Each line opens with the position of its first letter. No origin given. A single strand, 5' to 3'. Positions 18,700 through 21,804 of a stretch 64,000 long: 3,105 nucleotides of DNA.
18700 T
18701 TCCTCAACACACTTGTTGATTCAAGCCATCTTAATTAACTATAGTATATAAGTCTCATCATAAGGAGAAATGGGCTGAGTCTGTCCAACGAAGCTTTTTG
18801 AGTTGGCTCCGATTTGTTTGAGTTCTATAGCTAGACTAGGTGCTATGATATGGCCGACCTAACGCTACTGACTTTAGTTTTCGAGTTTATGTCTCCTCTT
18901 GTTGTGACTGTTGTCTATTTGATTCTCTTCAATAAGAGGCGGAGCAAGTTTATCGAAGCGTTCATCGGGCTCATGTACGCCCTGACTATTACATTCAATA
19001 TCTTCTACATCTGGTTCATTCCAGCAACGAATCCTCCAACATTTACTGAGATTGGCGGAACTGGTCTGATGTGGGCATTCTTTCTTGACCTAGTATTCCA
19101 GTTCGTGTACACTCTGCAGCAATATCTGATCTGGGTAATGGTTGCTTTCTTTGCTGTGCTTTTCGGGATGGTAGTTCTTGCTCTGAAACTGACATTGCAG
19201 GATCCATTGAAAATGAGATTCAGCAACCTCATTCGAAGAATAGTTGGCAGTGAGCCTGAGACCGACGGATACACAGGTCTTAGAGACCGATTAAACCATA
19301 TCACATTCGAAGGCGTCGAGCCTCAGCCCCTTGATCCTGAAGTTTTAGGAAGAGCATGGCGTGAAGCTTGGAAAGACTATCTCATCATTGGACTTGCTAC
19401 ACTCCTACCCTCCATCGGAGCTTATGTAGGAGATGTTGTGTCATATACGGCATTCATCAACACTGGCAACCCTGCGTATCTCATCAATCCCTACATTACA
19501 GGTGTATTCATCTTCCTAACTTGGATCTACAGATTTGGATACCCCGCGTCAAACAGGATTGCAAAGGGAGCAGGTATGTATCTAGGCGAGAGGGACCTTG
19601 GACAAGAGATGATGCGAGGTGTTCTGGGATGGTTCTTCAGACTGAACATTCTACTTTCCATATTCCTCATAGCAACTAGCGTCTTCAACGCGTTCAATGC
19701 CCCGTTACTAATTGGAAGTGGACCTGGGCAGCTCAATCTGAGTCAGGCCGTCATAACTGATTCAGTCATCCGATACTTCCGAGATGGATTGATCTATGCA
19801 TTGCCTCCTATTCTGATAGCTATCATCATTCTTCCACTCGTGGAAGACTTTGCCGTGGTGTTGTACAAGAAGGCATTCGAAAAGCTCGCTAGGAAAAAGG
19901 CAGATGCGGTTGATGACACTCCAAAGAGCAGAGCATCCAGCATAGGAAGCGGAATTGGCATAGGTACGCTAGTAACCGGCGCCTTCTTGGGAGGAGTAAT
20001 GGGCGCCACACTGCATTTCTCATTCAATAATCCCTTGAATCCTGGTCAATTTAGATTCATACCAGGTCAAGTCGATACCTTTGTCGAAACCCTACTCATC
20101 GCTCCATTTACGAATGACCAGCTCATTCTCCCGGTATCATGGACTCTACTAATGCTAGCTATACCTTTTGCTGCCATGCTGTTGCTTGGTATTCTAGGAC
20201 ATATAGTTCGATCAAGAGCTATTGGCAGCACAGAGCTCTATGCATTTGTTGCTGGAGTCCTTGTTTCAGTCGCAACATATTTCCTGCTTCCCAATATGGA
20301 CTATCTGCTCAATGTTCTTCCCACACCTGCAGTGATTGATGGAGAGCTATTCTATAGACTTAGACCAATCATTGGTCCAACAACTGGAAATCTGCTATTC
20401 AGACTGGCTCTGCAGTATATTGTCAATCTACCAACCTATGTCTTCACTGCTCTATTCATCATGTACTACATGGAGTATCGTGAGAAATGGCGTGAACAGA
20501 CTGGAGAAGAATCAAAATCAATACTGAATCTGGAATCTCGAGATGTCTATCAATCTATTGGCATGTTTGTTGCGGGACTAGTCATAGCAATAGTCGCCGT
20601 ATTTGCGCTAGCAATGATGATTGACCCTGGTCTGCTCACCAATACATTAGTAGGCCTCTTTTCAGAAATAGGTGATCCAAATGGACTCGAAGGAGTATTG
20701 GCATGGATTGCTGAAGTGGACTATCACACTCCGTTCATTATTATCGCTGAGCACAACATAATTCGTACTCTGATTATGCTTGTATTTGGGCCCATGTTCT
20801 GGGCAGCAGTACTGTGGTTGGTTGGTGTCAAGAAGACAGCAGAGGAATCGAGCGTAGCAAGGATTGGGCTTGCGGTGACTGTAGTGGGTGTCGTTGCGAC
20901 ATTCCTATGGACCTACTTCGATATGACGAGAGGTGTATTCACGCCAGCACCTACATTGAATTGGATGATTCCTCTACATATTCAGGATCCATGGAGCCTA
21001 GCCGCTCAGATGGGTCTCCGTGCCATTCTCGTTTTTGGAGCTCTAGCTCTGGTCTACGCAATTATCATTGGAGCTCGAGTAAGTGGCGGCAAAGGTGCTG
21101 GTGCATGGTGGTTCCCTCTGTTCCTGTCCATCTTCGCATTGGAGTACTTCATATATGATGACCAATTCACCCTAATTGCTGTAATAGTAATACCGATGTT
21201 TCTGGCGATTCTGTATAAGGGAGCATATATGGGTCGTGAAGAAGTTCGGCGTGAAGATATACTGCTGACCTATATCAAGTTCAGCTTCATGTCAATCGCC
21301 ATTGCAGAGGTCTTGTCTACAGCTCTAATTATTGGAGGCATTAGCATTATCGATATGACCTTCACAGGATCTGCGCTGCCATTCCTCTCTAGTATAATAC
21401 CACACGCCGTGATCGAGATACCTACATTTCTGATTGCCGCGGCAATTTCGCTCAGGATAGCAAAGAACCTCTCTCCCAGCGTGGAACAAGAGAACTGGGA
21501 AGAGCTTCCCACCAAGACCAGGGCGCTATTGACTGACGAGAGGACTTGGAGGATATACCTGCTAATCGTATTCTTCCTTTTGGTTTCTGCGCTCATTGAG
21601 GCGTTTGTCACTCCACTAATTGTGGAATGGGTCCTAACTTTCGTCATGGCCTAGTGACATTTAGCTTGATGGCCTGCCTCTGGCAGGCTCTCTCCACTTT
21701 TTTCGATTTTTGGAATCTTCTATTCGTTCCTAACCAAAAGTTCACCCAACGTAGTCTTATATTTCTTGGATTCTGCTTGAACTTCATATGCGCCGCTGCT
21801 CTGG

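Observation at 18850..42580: Convergent two-operon, ~24-kb locus: three giant anchored surface proteins with dedicated membrane partners and no known machinery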

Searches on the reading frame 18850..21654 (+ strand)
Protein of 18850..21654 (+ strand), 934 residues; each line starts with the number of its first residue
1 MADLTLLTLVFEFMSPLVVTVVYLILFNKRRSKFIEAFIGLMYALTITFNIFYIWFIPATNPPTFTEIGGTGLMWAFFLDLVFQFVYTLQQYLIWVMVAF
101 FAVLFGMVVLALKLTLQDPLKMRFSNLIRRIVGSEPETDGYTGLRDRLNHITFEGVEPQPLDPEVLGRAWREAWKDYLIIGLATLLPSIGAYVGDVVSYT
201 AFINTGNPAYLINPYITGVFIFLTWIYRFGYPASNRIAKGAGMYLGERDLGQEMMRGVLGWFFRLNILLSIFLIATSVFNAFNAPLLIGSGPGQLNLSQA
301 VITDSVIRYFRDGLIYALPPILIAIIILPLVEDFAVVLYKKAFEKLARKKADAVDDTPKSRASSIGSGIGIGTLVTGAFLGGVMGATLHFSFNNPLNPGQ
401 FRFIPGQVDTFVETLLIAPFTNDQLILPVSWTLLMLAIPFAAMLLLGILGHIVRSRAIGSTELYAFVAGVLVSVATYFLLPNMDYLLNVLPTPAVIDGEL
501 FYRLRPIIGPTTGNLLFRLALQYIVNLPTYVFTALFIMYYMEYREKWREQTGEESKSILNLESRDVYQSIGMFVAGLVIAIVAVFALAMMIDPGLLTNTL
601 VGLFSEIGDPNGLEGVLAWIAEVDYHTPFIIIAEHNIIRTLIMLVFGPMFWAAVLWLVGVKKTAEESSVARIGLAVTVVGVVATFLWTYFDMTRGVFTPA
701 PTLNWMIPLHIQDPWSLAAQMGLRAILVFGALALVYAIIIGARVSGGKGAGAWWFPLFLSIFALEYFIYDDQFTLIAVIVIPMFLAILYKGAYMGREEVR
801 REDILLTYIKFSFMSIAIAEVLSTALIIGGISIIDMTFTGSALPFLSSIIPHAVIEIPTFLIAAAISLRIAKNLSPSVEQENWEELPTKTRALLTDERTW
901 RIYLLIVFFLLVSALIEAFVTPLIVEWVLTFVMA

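Call 4: search_protein_families(library=pfam, proteins=[window:18850-21654:+], max_evalue=0.01)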
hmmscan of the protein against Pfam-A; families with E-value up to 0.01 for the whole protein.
window:18850-21654:+ (934 aa): 1 family
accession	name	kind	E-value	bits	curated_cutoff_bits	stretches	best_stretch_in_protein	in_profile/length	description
PF01944.22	SpoIIM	-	2.3e-14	54.1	26.9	1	821-922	74-163/163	Stage II sporulation protein M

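Call 5: search_protein_families(library=ncbifam, proteins=[window:18850-21654:+], max_evalue=0.01)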
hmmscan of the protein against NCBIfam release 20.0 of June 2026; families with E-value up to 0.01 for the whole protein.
window:18850-21654:+ (934 aa): 0 families

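Call 19: search_solved_structures(query=window:18850-21654:+, max_evalue=1)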
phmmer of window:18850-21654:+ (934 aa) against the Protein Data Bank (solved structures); distinct sequences matched with E-value up to 1: 0.

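Call 25: find_homologous_proteins(query=window:18850-21654:+, max_evalue=0.00001)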
Query window:18850-21654:+ (934 aa): 163 proteins with E <= 0.00001 among 8000 candidates; the best 120 are listed.
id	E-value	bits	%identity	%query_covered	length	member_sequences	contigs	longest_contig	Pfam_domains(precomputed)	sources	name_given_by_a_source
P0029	0.0e+0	2046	100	100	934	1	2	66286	PF01944.23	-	-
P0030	0.0e+0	1825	88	100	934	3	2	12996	PF01944.23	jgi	jgi:uncharacterized membrane protein SpoIIM required for sporulation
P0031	0.0e+0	1752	84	99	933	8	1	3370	PF01944.23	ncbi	ncbi:MAG: stage II sporulation protein M [Promethearchaeota archaeon]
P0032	0.0e+0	1569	76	100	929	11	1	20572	PF01944.23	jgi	jgi:uncharacterized membrane protein SpoIIM required for sporulation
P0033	0.0e+0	1470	76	92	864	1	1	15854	PF01944.23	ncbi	-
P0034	0.0e+0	1415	76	91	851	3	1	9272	-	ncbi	ncbi:MAG: hypothetical protein ACXADC_14865, partial [Candidatus Thorarchaeota archaeon]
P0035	0.0e+0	1162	59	99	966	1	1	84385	PF01944.23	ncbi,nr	ncbi:MAG: stage II sporulation protein M [Candidatus Thorarchaeota archaeon]|nr:stage II sporulation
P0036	0.0e+0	1134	57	99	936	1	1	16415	PF01944.23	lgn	-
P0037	0.0e+0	1089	56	97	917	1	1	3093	PF01944.23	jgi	jgi:hypothetical protein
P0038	0.0e+0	1070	55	99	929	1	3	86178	PF01944.23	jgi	-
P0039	0.0e+0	1069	55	99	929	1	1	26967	PF01944.23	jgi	jgi:uncharacterized membrane protein SpoIIM required for sporulation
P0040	0.0e+0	1061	55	99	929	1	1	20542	PF01944.23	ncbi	-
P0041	0.0e+0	1039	54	99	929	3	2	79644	PF01944.23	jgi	-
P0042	0.0e+0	1013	54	99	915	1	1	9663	PF01944.23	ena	-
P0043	1.4e-297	1008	54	99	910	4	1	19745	PF01944.23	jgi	-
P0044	9.7e-296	1002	54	99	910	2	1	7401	PF01944.23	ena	-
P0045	1.3e-295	1001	54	99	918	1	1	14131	PF01944.23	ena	-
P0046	8.7e-295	999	52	99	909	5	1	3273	PF01944.23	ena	-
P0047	3.0e-293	994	53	99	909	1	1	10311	PF01944.23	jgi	-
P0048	2.8e-291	987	55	94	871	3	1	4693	PF01944.23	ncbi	ncbi:MAG: hypothetical protein ACFFC0_06035, partial [Promethearchaeota archaeon]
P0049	6.9e-291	986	52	99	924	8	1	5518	PF01944.23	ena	-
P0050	2.8e-290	984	52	99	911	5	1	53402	PF01944.23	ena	-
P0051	4.6e-290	983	52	99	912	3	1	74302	PF01944.23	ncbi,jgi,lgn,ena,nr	ncbi:MAG: hypothetical protein DRP09_07070 [Candidatus Thorarchaeota archaeon]|nr:MAG: hypothetical 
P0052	8.5e-289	979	53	99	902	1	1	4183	PF01944.23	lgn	-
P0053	3.6e-288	977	52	99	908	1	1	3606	PF01944.23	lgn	-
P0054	6.5e-288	976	53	99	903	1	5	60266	PF01944.23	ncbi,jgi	ncbi:MAG: stage II sporulation protein M [Candidatus Thorarchaeota archaeon]|jgi:uncharacterized mem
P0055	1.5e-287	975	53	99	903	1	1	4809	PF01944.23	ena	-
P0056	4.6e-287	973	52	99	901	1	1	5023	PF01944.23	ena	-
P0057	1.2e-286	972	51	99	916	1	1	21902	PF01944.23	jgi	jgi:hypothetical protein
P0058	1.7e-286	971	52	98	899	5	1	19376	PF01944.23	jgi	jgi:hypothetical protein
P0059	2.0e-286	971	52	99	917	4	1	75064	PF01944.23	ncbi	ncbi:MAG: stage II sporulation protein M [Candidatus Thorarchaeota archaeon]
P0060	2.3e-285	968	53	99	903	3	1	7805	PF01944.23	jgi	jgi:hypothetical protein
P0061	2.4e-285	967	51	99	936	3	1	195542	PF01944.23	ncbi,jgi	-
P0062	2.7e-284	964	52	99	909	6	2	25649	PF01944.23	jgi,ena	-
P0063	6.1e-284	963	51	99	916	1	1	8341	PF01944.23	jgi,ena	-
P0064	2.8e-283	961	52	99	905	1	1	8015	PF01944.23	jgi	-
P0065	1.2e-282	959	51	99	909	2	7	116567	PF01944.23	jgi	jgi:uncharacterized membrane protein SpoIIM required for sporulation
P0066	1.7e-282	958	52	99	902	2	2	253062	PF01944.23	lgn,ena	-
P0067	1.7e-282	958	51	99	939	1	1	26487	PF01944.23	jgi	-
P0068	1.9e-282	958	51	100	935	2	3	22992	PF01944.23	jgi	jgi:uncharacterized membrane protein SpoIIM required for sporulation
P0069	4.0e-282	957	51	100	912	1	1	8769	PF01944.23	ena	-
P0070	1.7e-281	955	52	100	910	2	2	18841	PF01944.23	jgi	jgi:uncharacterized membrane protein SpoIIM required for sporulation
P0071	2.1e-281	954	52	99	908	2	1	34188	PF01944.23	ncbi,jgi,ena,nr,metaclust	ncbi:MAG: stage II sporulation protein M [Candidatus Thorarchaeota archaeon SMTZ1-45]|nr:MAG: hypoth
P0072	2.6e-281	954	51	99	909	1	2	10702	PF01944.23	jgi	jgi:uncharacterized membrane protein SpoIIM required for sporulation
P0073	3.0e-280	951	51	99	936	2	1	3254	PF01944.23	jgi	jgi:hypothetical protein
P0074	8.1e-280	949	52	100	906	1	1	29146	PF01944.23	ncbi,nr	ncbi:MAG: hypothetical protein EAX87_11220 [Candidatus Thorarchaeota archaeon]|nr:hypothetical prote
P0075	3.3e-279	947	52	100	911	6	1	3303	PF01944.23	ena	-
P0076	5.9e-279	946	50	99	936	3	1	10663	PF01944.23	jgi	-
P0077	6.3e-279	946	50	99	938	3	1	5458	PF01944.23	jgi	-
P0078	8.1e-279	946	51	100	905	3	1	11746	PF01944.23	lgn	-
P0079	9.3e-279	946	51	99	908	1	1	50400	PF01944.23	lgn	-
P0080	1.1e-278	945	50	100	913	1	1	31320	PF01944.23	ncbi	-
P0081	5.5e-278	943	50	99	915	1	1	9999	PF01944.23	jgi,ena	-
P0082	5.7e-278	943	50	99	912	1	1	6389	PF01944.23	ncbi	ncbi:MAG: stage II sporulation protein M [Promethearchaeota archaeon]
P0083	1.8e-277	941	50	99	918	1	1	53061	PF01944.23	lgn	-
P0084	2.7e-277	941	50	99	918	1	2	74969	PF01944.23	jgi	jgi:hypothetical protein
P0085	1.3e-275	935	50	99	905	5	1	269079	PF01944.23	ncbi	-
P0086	3.0e-275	934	51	99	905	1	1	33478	PF01944.23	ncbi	ncbi:MAG: stage II sporulation protein M [Candidatus Thorarchaeota archaeon]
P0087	5.7e-275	933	51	99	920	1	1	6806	PF01944.23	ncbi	ncbi:MAG: stage II sporulation protein M [Candidatus Thorarchaeota archaeon]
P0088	2.4e-274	931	50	97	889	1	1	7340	PF01944.23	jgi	jgi:hypothetical protein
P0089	3.5e-274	931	51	99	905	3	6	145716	PF01944.23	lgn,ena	-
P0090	4.2e-274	930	50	99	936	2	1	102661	PF01944.23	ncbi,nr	ncbi:MAG: stage II sporulation protein M [Candidatus Thorarchaeota archaeon]|nr:stage II sporulation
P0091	5.0e-274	930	52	91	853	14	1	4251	PF01944.23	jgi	jgi:uncharacterized membrane protein SpoIIM required for sporulation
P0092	5.5e-274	930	49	99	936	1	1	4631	PF01944.23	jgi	jgi:hypothetical protein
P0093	4.0e-273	927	50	99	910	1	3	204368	PF01944.23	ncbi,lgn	ncbi:MAG: stage II sporulation protein M [Candidatus Thorarchaeota archaeon]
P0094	2.5e-272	924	52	97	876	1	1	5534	PF01944.23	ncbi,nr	ncbi:MAG: hypothetical protein KGD60_13250, partial [Candidatus Thorarchaeota archaeon]|nr:hypotheti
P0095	3.5e-272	924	49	100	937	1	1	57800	PF01944.23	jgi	jgi:uncharacterized membrane protein SpoIIM required for sporulation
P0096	1.1e-271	922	50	99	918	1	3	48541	PF01944.23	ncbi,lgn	ncbi:MAG: stage II sporulation protein M [Candidatus Thorarchaeota archaeon]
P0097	3.8e-271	921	49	100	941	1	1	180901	PF01944.23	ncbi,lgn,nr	ncbi:MAG: stage II sporulation protein M [Candidatus Thorarchaeota archaeon]|nr:stage II sporulation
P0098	2.4e-270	918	49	99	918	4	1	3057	PF01944.23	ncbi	ncbi:MAG: stage II sporulation protein M [Candidatus Thorarchaeota archaeon]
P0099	1.8e-269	915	49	99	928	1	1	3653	PF01944.23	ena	-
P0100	2.0e-268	912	53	89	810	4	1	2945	PF01944.23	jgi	jgi:hypothetical protein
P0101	2.7e-268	911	50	99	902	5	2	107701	PF01944.23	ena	-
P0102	2.8e-268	911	49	99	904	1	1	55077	PF01944.23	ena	-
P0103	2.9e-267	908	50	99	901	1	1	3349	PF01944.23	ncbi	ncbi:MAG: stage II sporulation protein M [Candidatus Thorarchaeota archaeon]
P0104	3.1e-267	908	49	99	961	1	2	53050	PF01944.23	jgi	jgi:uncharacterized membrane protein SpoIIM required for sporulation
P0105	2.9e-266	904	48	99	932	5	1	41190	PF01944.23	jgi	-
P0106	3.6e-266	904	49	99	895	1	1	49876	PF01944.23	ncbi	ncbi:MAG: stage II sporulation protein M [Candidatus Thorarchaeota archaeon]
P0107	6.2e-266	903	53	89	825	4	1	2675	PF01944.23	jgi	-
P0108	9.4e-266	903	48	99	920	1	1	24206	PF01944.23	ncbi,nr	ncbi:stage II sporulation protein M [Candidatus Thorarchaeota archaeon]|nr:MAG: stage II sporulation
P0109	6.4e-265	900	49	99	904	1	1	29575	PF01944.23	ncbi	ncbi:MAG: stage II sporulation protein M [Candidatus Thorarchaeota archaeon]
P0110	1.1e-264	899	49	100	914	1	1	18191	PF01944.23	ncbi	-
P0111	2.1e-264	898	49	99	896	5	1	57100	PF01944.23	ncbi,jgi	ncbi:MAG: stage II sporulation protein M [Candidatus Thorarchaeota archaeon]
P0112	3.1e-264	898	49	99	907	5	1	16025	PF01944.23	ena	-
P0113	3.4e-264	897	47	99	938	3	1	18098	PF01944.23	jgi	jgi:hypothetical protein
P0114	3.4e-264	897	48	99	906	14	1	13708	PF01944.23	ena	-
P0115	3.5e-263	894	49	99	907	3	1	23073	PF01944.23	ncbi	ncbi:MAG: stage II sporulation protein M [Candidatus Thorarchaeota archaeon]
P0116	5.8e-263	893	48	99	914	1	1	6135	PF01944.23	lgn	-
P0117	8.4e-263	893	48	99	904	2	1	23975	PF01944.23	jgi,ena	-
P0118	2.7e-262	891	49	99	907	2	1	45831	PF01944.23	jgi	-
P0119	4.3e-262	891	48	99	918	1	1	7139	PF01944.23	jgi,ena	-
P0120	1.0e-261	889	49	99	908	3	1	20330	PF01944.23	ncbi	-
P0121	2.9e-261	888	49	99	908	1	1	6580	PF01944.23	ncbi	-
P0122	3.2e-261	888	49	99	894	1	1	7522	PF01944.23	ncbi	-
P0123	4.1e-261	887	48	99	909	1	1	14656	PF01944.23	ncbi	-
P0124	4.2e-260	884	49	99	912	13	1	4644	PF01944.23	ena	-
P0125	6.0e-260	883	47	99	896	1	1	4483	PF01944.23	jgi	-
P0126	1.2e-259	882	48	99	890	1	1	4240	PF01944.23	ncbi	-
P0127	1.1e-258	879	51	91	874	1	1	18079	PF01944.23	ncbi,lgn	-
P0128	1.5e-258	879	48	99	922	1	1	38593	PF01944.23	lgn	-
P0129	3.9e-258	877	49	99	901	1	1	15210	PF01944.23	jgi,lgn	-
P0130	4.1e-258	877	48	99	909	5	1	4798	PF01944.23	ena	-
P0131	1.0e-257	876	48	99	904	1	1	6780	PF01944.23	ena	-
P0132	1.1e-256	873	50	99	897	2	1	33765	PF01944.23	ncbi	ncbi:MAG: stage II sporulation protein M [Candidatus Sifarchaeia archaeon]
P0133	1.5e-256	872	48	99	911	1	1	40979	PF01944.23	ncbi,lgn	-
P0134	2.7e-255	868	48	99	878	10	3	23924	PF01944.23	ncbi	ncbi:MAG: stage II sporulation protein M [Candidatus Thorarchaeota archaeon]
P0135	5.2e-255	867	48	99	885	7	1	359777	PF01944.23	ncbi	ncbi:MAG: stage II sporulation protein M [Candidatus Thorarchaeota archaeon]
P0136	7.7e-255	867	48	99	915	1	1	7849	PF01944.23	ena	-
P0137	9.4e-255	866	47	99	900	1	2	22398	PF01944.23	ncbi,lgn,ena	-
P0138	2.4e-254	865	48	99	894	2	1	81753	PF01944.23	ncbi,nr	ncbi:MAG: stage II sporulation protein M [Candidatus Thorarchaeota archaeon]|nr:stage II sporulation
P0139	2.2e-253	862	47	99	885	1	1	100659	PF01944.23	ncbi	-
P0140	5.3e-253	860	48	99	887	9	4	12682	PF01944.23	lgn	-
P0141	2.8e-252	858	50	90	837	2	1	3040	PF01944.23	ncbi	ncbi:MAG: stage II sporulation protein M, partial [Promethearchaeota archaeon]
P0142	3.8e-252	858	48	100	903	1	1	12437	PF01944.23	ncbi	ncbi:MAG: stage II sporulation protein M [Candidatus Thorarchaeota archaeon]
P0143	1.1e-251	856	47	100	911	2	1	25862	PF01944.23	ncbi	ncbi:MAG: stage II sporulation protein M [Candidatus Thorarchaeota archaeon]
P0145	4.4e-249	847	47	99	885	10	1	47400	PF01944.23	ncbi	ncbi:MAG: stage II sporulation protein M [Candidatus Thorarchaeota archaeon]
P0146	6.8e-249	847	49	93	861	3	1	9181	PF01944.23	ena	-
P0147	8.4e-249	847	47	99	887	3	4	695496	PF01944.23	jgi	jgi:hypothetical protein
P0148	1.4e-248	846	46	99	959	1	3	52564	PF01944.23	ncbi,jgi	ncbi:MAG: stage II sporulation protein M [Candidatus Thorarchaeota archaeon]|jgi:hypothetical protei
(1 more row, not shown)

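Call 26: find_encoding_contigs(protein=P0147, flank=10000, max_places=1)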
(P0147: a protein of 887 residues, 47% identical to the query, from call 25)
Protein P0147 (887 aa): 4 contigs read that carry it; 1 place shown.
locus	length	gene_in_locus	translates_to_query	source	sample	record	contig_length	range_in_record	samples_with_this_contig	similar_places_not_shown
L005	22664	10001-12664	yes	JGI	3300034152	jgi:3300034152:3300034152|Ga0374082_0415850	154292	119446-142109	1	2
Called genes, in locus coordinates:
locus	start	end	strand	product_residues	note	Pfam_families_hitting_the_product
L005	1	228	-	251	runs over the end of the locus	-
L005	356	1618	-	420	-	PF00368:HMG-CoA_red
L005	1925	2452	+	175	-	-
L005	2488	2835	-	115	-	-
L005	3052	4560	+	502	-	PF00587:tRNA-synt_2b, PF03129:HGTP_anticodon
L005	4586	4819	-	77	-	-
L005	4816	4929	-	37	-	-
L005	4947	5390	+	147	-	PF00582:Usp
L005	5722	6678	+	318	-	PF17651:Raco_middle, PF14574:RACo_C_ter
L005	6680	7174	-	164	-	PF01467:CTP_transf_like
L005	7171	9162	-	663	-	PF16254:DUF4910, PF04389:Peptidase_M28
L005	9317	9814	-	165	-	PF00210:Ferritin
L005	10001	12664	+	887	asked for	PF01944:SpoIIM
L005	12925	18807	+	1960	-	-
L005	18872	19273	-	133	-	-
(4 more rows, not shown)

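Call 27: find_encoding_contigs(protein=P0135, flank=10000, max_places=1)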
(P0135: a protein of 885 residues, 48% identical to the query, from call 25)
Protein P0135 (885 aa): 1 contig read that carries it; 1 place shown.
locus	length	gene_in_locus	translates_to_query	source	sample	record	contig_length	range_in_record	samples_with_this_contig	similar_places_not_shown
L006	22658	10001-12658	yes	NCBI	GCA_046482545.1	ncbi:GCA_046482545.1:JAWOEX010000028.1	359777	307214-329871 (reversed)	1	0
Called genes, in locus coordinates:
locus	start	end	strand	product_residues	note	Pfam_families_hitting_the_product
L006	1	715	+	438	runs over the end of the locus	-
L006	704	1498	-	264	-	PF00702:Hydrolase, PF13419:HAD_2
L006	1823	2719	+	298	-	PF02517:Rce1-like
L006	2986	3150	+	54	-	-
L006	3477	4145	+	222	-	-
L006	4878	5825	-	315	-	PF19420:DDAH_eukar, PF02274:ADI (weak)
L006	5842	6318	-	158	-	PF01467:CTP_transf_like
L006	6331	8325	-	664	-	PF16254:DUF4910, PF04389:Peptidase_M28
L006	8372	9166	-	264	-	PF02540:NAD_synthase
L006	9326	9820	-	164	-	PF00210:Ferritin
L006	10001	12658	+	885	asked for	PF01944:SpoIIM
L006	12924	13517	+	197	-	-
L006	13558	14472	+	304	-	PF01609:DDE_Tnp_1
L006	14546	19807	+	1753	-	-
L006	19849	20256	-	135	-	-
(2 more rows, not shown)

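Call 28: find_encoding_contigs(protein=P0132, flank=10000, max_places=1)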
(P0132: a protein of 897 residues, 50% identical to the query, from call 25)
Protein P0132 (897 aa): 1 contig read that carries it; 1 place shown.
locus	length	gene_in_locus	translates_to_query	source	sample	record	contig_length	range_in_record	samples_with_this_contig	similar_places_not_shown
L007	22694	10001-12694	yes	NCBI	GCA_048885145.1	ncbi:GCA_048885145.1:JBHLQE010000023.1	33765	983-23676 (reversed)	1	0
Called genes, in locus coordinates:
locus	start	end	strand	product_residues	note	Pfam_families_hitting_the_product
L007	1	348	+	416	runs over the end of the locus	PF14938:SNAP (weak)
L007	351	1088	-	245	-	PF14938:SNAP (faint)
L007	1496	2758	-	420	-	PF00368:HMG-CoA_red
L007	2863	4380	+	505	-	PF00587:tRNA-synt_2b, PF03129:HGTP_anticodon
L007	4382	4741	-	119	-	PF01035:DNA_binding_1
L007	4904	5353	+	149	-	PF00582:Usp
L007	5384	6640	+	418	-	PF17651:Raco_middle, PF14574:RACo_C_ter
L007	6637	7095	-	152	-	PF01467:CTP_transf_like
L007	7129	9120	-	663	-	PF16254:DUF4910, PF04389:Peptidase_M28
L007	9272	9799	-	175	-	PF00210:Ferritin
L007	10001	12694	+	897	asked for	PF01944:SpoIIM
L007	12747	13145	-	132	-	-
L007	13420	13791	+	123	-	-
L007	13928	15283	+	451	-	PF09594:GT87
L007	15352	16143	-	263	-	-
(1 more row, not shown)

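Call 36: search_solved_structures(query=A2, max_evalue=5)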
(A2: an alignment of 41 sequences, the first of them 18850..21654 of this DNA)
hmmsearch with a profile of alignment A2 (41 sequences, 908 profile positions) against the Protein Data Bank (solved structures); distinct sequences matched with E-value up to 5: 0.
